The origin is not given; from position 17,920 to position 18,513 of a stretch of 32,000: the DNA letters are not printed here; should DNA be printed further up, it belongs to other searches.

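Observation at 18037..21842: Complete pstSCAB phosphate transporter placed directly behind an ArsR-family regulator that has an atypical C-terminal Cys-Cys site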

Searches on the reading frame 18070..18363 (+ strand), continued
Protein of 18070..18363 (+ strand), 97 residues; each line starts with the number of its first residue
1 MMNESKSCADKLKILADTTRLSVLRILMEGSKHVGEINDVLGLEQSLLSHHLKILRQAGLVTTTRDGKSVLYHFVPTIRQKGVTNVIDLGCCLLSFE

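Call 58: search_protein_families(library=ncbifam, proteins=[L017:3603-3929:+, L017:3949-4926:+, L017:5063-5506:+, L017:5670-6356:+, L021:8320-8691:+, L021:8701-9654:+, L021:10527-12641:+, L021:7209-7817:-, L021:6162-7199:+, L018:8343-9329:+], max_evalue=1e-8)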
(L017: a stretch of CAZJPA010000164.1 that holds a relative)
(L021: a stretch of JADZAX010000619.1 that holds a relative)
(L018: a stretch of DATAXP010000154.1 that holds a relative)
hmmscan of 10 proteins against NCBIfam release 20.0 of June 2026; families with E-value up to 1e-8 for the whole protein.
L017:3603-3929:+ (108 aa): 0 families

L017:3949-4926:+ (325 aa): 0 families

L017:5063-5506:+ (147 aa): 2 families
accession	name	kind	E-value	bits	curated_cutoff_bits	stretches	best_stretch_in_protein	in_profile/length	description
NF008528.1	PRK11463.1-2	subfamily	8e-26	90.2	40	1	6-110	2-106/109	FxsA family membrane protein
NF008527.1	PRK11463.1-1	exception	2.1e-11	43.7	150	1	6-108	22-129/191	FxsA family membrane protein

L017:5670-6356:+ (228 aa): 7 families
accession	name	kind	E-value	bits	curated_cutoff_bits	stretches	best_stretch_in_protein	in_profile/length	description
NF004392.0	PRK05751.1-3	equivalog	3.1e-50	170.1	143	1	52-210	4-157/160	protein-export chaperone SecB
TIGR00809.1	secB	equivalog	1.5e-36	125.4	102.8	1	60-199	4-136/140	protein-export chaperone SecB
NF004393.0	PRK05751.1-4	equivalog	2.8e-35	121.3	180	1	52-211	6-158/165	protein-export chaperone SecB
NF004394.0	PRK05751.1-5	equivalog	5e-34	117.4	181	1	58-211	5-151/156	protein-export chaperone SecB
NF004391.0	PRK05751.1-2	equivalog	1.6e-32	112.5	223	1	53-211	12-163/171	protein-export chaperone SecB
NF004390.0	PRK05751.1-1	equivalog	5.2e-22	78.3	277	1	65-210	13-151/155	protein-export chaperone SecB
NF009590.0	PRK13031.1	equivalog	1.7e-14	54.4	244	1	58-207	4-147/149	preprotein translocase subunit SecB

L021:8320-8691:+ (123 aa): 0 families

L021:8701-9654:+ (317 aa): 0 families

L021:10527-12641:+ (704 aa): 10 families
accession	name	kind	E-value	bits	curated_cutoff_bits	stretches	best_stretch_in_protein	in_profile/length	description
TIGR01005.1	eps_transp_fam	subfamily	4.8e-39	134.2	411.7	2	497-680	524-720/754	exopolysaccharide transport protein family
TIGR01007.1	eps_fam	subfamily_domain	2.9e-28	98.8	108.05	1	501-678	1-191/204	polysaccharide biosynthesis tyrosine autokinase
NF007350.0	PRK09841.1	equivalog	2.9e-28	98.4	1248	1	345-679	339-705/726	tyrosine-protein kinase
TIGR03017.1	EpsF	equivalog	3.9e-28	98.4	422.75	1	37-477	3-443/444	chain length determinant protein EpsF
NF008568.0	PRK11519.1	equivalog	1.9e-26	92.5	1068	1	347-677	341-698/720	tyrosine-protein kinase Wzc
TIGR03007.1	pepcterm_ChnLen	equivalog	1.4e-25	89.5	278.85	1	39-483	5-466/498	XrtA system polysaccharide chain length determinant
TIGR03018.1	pepcterm_TyrKin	hypoth_equivalog_domain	8.1e-19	67.8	230.65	1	495-666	7-200/207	XrtA-associated tyrosine autokinase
TIGR03029.1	EpsG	equivalog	5.7e-16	58.5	313.8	1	491-675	75-273/274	chain length determinant protein tyrosine kinase EpsG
TIGR01006.1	polys_exp_MPA1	subfamily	1.2e-15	57.5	296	0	392-479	136-223/226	CspC family polysaccharide chain length determinant protein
NF041864.1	EpsV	equivalog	3.6e-10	39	800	1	142-477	148-481/484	PCP family exopolysaccharide biosynthesis protein EpsV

L021:7209-7817:- (202 aa): 0 families

L021:6162-7199:+ (345 aa): 0 families

L018:8343-9329:+ (328 aa): 7 families
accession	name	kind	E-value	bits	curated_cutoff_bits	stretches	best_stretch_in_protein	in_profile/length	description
NF007912.0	PRK10625.1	equivalog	4e-47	161.3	415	1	1-317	1-336/346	NADP(H)-dependent aldo-keto reductase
NF007388.0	PRK09912.1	subfamily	2.7e-44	151.5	448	1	1-316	13-329/346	L-glyceraldehyde 3-phosphate reductase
TIGR01293.1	Kv_beta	subfamily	8.3e-41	140.1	365.4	1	1-307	1-305/319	voltage-dependent potassium channel subunit beta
NF049922.1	MethglyxlRedYdjG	equivalog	1.3e-39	136.1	550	1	1-315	1-317/326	NADH-dependent methylglyoxal reductase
NF007695.0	PRK10376.1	subfamily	5e-25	88.2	280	1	10-216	14-215/290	oxidoreductase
NF008377.0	PRK11172.1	equivalog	2.8e-18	66.1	327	1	37-171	15-141/267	2,5-didehydrogluconate reductase DkgB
NF008598.0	PRK11565.1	equivalog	1.6e-14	53.6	425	1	26-219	16-192/275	2,5-didehydrogluconate reductase DkgA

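Call 63: predict_structure(alignment_id=A2)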
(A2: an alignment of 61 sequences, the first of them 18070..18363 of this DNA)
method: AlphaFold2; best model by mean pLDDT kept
length: 97 residues; sequences in the alignment: 61
mean_pLDDT: 84.1   pTM: 0.77
mean pLDDT of the five models: 84.1, 84.1, 83.5, 82.9, 80.4
residues with pLDDT >= 90: 51; 70-90: 30; 50-70: 10; < 50: 6
segments of 3 or more residues with pLDDT < 50: 78-81
pLDDT, mean of each block of 10 residues (from residue 1): 65 91 91 94 92 93 92 74 70 78
secondary structure, 60 per line:
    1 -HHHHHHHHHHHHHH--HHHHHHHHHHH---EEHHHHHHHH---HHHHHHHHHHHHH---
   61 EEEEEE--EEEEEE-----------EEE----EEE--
elements in order: H2-15 H18-28 H34-41 H45-57 E61-66 E69-74 E86-88 E93-95

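Call 66: fold_search(model_id=the predicted structure, library=pdb)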
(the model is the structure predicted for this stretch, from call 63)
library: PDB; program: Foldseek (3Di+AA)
matches with E <= 10: 1633; with E <= 0.001: 67
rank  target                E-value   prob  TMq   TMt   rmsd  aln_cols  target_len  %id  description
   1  4k2e_A                1.1e-05  1.00  0.73  0.75   1.5        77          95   38  HlyU from Vibrio cholerae N16961 (released 2014-04-30)
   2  8qkf_B                1.9e-05  1.00  0.74  0.77   0.9        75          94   35  SmtB protein of Mycobacterium smegmatis (released 2024-09-25)
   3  6cdb_A                2.0e-05  1.00  0.74  0.74   0.8        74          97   31  Crystal Structure of V66L CzrA in the Zn(II)bound state (released 2018-07-11)
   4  1r1u_A                2.0e-05  1.00  0.73  0.76   0.9        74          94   31  Crystal structure of the metal-sensing transcriptional repressor CzrA from Staphylococcus aureus in the apo-form (released 2004-05-18)
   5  1r1u_B                2.4e-05  1.00  0.73  0.76   0.9        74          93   31  Crystal structure of the metal-sensing transcriptional repressor CzrA from Staphylococcus aureus in the apo-form (released 2004-05-18)
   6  8qkf_A                2.4e-05  1.00  0.67  0.65   1.7        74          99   35  SmtB protein of Mycobacterium smegmatis (released 2024-09-25)
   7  6o8o_D                2.5e-05  1.00  0.71  0.69   1.4        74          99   34  Crystal Structure of C9S disulfide state of Sulfide-responsive transcriptional repressor (SqrR) from Rhodobacter capsu (released 2020-04-01)
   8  4ooi_C                2.5e-05  1.00  0.72  0.75   1.5        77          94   38  Reduced HlyU from Vibrio cholerae N16961 (released 2014-12-31)
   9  6j0e_A                2.5e-05  1.00  0.73  0.58   1.7        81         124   36  Structures of two ArsR As(III)-responsive repressors: implications for the mechanism of derepression (released 2019-07-03)
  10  4ooi_B                2.7e-05  1.00  0.69  0.69   1.8        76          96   36  Reduced HlyU from Vibrio cholerae N16961 (released 2014-12-31)
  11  6o8k                  2.9e-05  1.00  0.72  0.75   1.7        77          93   32  Crystal Structure of apo and reduced Sulfide-responsive transcriptional repressor (SqrR) from Rhodobacter capsulatus. (released 2020-04-01)
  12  7p6f_BBB              2.9e-05  1.00  0.69  0.66   1.3        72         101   33  1.93 A resolution X-ray crystal structure of the transcriptional regulator SrnR from Streptomyces griseus (released 2022-05-25)
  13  4k2e_B                3.3e-05  1.00  0.75  0.79   1.1        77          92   38  HlyU from Vibrio cholerae N16961 (released 2014-04-30)
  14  6cdb_B                3.3e-05  1.00  0.66  0.67   1.7        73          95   32  Crystal Structure of V66L CzrA in the Zn(II)bound state (released 2018-07-11)
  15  1r23_A                3.7e-05  1.00  0.67  0.63   1.2        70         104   33  Crystal structure of the cyanobacterial metallothionein repressor SmtB in the Zn1-form (one Zn(II) per dimer) (released 2004-05-18)
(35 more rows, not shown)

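Call 67: search_dna_similar(query=window:18070-18363:+, collection=plasmids, mode=protein, max_evalue=1e-10, max_rows=30)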
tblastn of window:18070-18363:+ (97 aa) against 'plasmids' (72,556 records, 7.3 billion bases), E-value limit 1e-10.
Records with a match: 30; places in all: 30; records where one place covers at least 80% of the query: 7.
Best place of each record, by identity: 60-80% 2; <60% 28.
By first word of the organism name: Acinetobacter 21; Agrobacterium 4; Nostoc 1; Pseudanabaena 1; Rhizobium 1; Paracoccus 1; Shewanella 1.
By predicted mobility (MOB-suite, as given by PLSDB): mobilizable 18; non-mobilizable 9; conjugative 3.
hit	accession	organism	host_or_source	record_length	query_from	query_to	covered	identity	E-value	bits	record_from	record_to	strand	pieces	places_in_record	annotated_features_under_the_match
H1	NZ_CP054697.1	Nostoc edaphicum CCNP1411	-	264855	8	97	93%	76.7%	9e-39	142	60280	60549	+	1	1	metalloregulator ArsR/SmtB family transcription factor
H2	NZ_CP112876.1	Pseudanabaena galeata CCNP1313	-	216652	8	96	92%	64.0%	1e-30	119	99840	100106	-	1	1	metalloregulator ArsR/SmtB family transcription factor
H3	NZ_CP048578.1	Agrobacterium tumefaciens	walnut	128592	1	91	94%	37.4%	4e-11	64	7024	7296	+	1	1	bigR: sulfite-sensing transcriptional repressor BigR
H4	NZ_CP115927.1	Agrobacterium tumefaciens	Chrysanthemum,cell culture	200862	1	91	94%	37.4%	4e-11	64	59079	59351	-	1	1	bigR: sulfite-sensing transcriptional repressor BigR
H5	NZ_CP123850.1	Agrobacterium tumefaciens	Rose,cell culture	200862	1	91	94%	37.4%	4e-11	64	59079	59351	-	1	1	bigR: sulfite-sensing transcriptional repressor BigR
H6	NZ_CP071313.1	Rhizobium sp. X9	cell culture,polluted mud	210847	1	91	94%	37.4%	4e-11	64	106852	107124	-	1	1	bigR: sulfite-sensing transcriptional repressor BigR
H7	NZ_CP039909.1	Agrobacterium tumefaciens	-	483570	1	91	94%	37.4%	4e-11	64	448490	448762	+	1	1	bigR: sulfite-sensing transcriptional repressor BigR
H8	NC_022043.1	Paracoccus aminophilus JCM 7686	-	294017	3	72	72%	47.1%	2e-12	68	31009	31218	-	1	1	metalloregulator ArsR/SmtB family transcription factor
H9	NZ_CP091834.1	Shewanella xiamenensis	hospital wastewater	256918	4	72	71%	46.4%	4e-11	64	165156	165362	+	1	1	metalloregulator ArsR/SmtB family transcription factor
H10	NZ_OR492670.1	Acinetobacter gerneri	-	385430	3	73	73%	45.1%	6e-11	64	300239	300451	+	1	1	metalloregulator ArsR/SmtB family transcription factor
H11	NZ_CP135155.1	Acinetobacter pittii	Homo sapiens,sputum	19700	3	73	73%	45.1%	6e-11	64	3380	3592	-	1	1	metalloregulator ArsR/SmtB family transcription factor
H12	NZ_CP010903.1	Acinetobacter nosocomialis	Homo sapiens,excreted bodily substance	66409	3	73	73%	45.1%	6e-11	64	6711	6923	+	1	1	metalloregulator ArsR/SmtB family transcription factor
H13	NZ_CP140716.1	Acinetobacter johnsonii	Homo sapiens,mixed culture,urine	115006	3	73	73%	45.1%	6e-11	64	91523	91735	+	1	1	metalloregulator ArsR/SmtB family transcription factor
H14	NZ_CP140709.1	Acinetobacter johnsonii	Homo sapiens,mixed culture,urine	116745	3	73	73%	45.1%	6e-11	64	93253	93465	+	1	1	metalloregulator ArsR/SmtB family transcription factor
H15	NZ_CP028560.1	Acinetobacter sp. WCHA45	Culture,Sewage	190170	3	73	73%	45.1%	6e-11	64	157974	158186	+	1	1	metalloregulator ArsR/SmtB family transcription factor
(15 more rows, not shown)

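Call 68: get_annotated_region(hit=H1, flank=9000)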
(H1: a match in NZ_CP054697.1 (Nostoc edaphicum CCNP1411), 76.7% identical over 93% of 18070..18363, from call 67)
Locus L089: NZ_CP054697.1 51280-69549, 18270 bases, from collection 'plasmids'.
description: Nostoc edaphicum CCNP1411 plasmid pNe_5, complete sequence
organism: Nostoc edaphicum CCNP1411 (NCBI taxid 1472755)
taxonomy: Bacteria; Cyanobacteriota; Cyanophyceae; Nostocales; Nostocaceae; Nostoc; Nostoc edaphicum; Nostoc edaphicum CCNP1411
host: -; source: -; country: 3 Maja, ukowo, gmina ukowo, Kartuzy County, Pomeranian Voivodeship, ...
typing (MOB-suite, as given by PLSDB): non-mobilizable; mating-pair formation MPF_T
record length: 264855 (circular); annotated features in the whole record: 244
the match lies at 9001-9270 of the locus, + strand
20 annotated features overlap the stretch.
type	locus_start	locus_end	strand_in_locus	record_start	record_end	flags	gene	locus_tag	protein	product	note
CDS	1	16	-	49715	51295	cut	-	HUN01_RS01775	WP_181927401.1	IS1182 family transposase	-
CDS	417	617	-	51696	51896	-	-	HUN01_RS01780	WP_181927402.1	hypothetical protein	-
CDS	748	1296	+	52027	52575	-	-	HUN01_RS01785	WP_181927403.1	GNAT family N-acetyltransferase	-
CDS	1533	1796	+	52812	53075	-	-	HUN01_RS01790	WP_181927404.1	hypothetical protein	-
CDS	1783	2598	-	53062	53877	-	-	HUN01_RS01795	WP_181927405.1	SDR family oxidoreductase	-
CDS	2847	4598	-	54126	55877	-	-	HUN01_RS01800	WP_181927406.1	ABC transporter ATP-binding protein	-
CDS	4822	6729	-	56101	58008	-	-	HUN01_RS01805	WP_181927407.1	ABC transporter ATP-binding protein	-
CDS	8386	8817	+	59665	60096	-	-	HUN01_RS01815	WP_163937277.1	GNAT family acetyltransferase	-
CDS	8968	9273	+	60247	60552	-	-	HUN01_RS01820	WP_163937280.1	metalloregulator ArsR/SmtB family transcription factor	GO:0006355 - regulation of DNA-templated transcription [Evidence IEA]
CDS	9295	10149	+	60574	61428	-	-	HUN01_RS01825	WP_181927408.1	phosphate ABC transporter substrate-binding protein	GO:0006817 - phosphate ion transport [Evidence IEA]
CDS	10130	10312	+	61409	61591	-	-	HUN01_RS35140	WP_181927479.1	hypothetical protein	-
CDS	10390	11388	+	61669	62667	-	-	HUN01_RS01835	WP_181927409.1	IS630 family transposase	-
CDS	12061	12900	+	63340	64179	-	pstA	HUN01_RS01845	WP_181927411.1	phosphate ABC transporter permease PstA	-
CDS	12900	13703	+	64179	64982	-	-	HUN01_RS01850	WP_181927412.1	phosphate ABC transporter ATP-binding protein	GO:0006817 - phosphate ion transport [Evidence IEA]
CDS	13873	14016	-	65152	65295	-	-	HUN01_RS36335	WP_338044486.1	hypothetical protein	-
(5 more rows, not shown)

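Call 69: get_annotated_region(hit=H2, flank=9000)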
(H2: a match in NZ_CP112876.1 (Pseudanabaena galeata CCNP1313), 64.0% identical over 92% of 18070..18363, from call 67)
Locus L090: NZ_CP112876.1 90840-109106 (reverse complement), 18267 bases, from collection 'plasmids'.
description: Pseudanabaena galeata CCNP1313 plasmid pPg_02, complete sequence
organism: Pseudanabaena galeata CCNP1313 (NCBI taxid 2602720)
taxonomy: Bacteria; Cyanobacteriota; Cyanophyceae; Pseudanabaenales; Pseudanabaenaceae; Pseudanabaena; Pseudanabaena galeata; Pseudanabaena galeata CCNP1313
host: -; source: -; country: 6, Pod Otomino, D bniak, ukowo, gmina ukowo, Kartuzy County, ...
typing (MOB-suite, as given by PLSDB): non-mobilizable
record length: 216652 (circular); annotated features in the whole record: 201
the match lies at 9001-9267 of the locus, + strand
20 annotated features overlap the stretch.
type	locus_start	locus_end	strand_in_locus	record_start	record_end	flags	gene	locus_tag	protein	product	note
CDS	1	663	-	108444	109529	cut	arsS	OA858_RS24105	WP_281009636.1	arsenosugar biosynthesis radical SAM (seleno)protein ArsS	-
CDS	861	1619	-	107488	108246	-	-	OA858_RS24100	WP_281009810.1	TVP38/TMEM64 family protein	-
CDS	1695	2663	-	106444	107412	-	arsM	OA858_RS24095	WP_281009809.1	arsenosugar biosynthesis arsenite methyltransferase ArsM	-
CDS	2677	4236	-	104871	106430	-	-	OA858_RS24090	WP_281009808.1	mercuric reductase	-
CDS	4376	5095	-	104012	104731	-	-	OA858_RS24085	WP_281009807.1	TVP38/TMEM64 family protein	-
CDS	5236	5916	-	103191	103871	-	-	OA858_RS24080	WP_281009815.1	response regulator transcription factor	GO:0000160 - phosphorelay signal transduction system [Evidence IEA]; GO:0006355 - regulation of DNA-templated ...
CDS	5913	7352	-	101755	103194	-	-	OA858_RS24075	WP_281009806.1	HAMP domain-containing sensor histidine kinase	GO:0007165 - signal transduction [Evidence IEA]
CDS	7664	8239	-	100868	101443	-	-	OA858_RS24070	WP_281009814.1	cupin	-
CDS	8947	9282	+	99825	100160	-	-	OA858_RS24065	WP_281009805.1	metalloregulator ArsR/SmtB family transcription factor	GO:0006355 - regulation of DNA-templated transcription [Evidence IEA]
CDS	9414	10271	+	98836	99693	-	-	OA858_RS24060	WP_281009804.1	phosphate ABC transporter substrate-binding protein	GO:0006817 - phosphate ion transport [Evidence IEA]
CDS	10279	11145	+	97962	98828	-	pstC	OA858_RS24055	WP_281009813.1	phosphate ABC transporter permease subunit PstC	-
CDS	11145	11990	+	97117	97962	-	pstA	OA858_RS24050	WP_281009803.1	phosphate ABC transporter permease PstA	-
CDS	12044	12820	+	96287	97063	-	pstB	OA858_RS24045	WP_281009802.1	phosphate ABC transporter ATP-binding protein PstB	-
CDS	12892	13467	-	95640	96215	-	-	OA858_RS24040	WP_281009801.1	DUF2808 domain-containing protein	-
CDS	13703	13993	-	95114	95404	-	-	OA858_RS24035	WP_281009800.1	hypothetical protein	-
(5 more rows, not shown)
